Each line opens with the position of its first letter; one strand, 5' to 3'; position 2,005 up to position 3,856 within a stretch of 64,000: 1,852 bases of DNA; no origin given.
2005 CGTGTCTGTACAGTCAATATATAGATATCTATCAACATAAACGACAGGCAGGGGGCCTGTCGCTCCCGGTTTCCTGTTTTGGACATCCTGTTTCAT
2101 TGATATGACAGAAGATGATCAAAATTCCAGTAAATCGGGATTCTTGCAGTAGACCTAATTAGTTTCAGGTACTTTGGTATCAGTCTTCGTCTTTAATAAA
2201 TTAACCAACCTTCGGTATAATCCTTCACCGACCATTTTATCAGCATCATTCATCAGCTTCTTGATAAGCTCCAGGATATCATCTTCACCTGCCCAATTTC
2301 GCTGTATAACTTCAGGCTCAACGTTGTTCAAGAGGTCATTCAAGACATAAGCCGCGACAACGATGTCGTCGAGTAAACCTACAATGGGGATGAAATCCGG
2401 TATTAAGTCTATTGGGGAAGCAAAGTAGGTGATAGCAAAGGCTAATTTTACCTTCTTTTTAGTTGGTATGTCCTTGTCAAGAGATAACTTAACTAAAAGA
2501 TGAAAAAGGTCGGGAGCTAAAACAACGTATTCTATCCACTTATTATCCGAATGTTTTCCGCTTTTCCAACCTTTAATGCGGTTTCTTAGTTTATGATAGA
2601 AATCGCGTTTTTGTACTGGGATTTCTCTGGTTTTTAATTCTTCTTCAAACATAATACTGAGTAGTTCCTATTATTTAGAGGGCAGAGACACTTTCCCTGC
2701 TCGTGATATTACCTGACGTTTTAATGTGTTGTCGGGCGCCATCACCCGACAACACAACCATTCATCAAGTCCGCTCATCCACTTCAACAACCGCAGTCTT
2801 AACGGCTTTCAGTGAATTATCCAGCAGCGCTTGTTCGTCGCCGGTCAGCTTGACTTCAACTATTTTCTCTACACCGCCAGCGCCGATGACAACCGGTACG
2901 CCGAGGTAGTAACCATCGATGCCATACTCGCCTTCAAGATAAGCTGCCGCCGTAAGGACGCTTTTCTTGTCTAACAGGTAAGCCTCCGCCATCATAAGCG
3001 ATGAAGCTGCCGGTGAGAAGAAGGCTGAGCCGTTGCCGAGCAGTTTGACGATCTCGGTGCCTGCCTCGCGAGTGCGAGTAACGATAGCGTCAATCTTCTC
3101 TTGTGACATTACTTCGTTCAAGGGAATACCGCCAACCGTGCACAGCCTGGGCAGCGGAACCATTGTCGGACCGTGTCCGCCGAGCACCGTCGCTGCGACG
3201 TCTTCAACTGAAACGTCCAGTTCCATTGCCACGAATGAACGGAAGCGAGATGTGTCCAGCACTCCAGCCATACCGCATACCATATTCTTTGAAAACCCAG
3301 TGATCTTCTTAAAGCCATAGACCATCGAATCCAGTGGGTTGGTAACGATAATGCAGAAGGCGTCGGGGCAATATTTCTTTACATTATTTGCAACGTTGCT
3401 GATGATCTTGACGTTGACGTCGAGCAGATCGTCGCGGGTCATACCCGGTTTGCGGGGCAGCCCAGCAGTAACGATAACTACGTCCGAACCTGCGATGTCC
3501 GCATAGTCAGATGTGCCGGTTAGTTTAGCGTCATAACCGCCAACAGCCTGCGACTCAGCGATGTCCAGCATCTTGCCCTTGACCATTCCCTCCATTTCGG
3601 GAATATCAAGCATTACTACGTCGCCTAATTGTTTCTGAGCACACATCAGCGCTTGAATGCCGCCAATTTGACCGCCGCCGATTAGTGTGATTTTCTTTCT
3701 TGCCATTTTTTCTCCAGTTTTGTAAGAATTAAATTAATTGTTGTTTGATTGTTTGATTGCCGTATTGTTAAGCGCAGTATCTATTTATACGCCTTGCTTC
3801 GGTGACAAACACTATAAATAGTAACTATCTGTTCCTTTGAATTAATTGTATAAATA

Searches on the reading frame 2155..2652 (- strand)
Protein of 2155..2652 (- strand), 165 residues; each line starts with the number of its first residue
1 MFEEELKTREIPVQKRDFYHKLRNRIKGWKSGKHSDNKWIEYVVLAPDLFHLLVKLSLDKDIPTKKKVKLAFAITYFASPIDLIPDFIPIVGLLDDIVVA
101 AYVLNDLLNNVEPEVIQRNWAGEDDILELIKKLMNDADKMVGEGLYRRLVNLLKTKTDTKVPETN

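Call 33: search_protein_families(library=pfam, proteins=[window:2155-2652:-], max_evalue=0.00001)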
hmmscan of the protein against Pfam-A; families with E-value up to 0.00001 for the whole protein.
window:2155-2652:- (165 aa): 1 family
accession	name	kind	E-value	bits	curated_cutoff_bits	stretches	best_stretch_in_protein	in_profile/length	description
PF06803.17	DUF1232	-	7.8e-15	54.8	23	1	67-101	2-36/37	Protein of unknown function (DUF1232)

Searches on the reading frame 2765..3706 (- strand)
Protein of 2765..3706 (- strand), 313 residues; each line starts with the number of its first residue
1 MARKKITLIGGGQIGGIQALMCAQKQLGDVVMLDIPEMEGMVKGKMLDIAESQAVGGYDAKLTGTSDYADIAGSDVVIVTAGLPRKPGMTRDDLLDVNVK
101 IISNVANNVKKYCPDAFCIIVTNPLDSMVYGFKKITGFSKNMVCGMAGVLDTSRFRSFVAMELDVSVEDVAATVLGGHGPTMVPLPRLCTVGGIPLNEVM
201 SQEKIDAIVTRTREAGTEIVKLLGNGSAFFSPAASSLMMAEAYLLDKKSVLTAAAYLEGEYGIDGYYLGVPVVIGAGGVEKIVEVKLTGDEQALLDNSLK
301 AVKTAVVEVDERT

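Call 33: search_protein_families(library=pfam, proteins=[window:2765-3706:-], max_evalue=0.00001)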
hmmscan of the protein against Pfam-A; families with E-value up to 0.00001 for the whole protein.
window:2765-3706:- (313 aa): 3 families
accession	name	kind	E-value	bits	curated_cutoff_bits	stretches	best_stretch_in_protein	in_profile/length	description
PF00056.29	Ldh_1_N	-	9.5e-38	129.8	27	1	5-145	2-141/141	lactate/malate dehydrogenase, NAD binding domain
PF02866.23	Ldh_1_C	-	2.1e-31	109.7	22.6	1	150-308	3-169/174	lactate/malate dehydrogenase, alpha/beta C-terminal domain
PF03721.20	UDPG_MGDP_dh_N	-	7.8e-06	26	27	0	4-121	1-118/187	UDP-glucose/GDP-mannose dehydrogenase family, NAD binding domain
